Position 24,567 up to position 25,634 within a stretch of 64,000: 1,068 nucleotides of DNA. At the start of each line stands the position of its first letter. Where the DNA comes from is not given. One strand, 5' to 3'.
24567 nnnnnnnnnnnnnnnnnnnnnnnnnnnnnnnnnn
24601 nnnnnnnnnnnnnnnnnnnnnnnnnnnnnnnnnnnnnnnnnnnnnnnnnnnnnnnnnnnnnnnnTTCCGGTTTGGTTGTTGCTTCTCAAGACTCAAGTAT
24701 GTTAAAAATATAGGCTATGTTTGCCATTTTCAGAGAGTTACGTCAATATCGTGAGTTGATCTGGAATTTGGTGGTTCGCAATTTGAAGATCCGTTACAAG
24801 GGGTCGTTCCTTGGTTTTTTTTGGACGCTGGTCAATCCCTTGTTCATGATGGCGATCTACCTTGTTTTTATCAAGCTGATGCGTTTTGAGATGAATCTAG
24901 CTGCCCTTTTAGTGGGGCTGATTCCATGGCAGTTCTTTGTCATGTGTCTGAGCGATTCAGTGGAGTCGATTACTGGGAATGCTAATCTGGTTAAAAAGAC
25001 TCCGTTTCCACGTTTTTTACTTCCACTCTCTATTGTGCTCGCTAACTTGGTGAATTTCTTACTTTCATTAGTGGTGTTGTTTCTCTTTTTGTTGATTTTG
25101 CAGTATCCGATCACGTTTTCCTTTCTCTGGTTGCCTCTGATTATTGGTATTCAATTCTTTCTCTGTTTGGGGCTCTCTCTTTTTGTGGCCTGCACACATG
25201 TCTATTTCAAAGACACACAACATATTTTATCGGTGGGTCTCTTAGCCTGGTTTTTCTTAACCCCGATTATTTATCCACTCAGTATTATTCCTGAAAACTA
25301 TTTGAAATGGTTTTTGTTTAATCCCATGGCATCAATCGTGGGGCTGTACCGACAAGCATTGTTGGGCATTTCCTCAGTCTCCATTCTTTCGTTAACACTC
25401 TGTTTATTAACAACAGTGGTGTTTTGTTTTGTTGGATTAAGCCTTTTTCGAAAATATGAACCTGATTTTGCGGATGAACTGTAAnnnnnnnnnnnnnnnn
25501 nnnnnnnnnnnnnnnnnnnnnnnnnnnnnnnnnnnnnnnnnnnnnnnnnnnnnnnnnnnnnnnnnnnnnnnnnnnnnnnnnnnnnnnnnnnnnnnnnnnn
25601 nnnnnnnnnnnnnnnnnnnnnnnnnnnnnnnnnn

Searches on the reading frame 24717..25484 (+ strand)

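Call 20: search_protein_families(library=pfam, proteins=[window:24717-25484:+], max_evalue=0.00001)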
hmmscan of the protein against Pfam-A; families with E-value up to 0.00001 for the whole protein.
window:24717-25484:+ (255 aa): 1 family
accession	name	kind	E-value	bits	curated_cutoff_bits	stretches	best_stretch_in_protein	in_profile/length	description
PF01061.29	ABC2_membrane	-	1.2e-19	71.2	26.9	1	14-215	2-210/211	ABC-2 type transporter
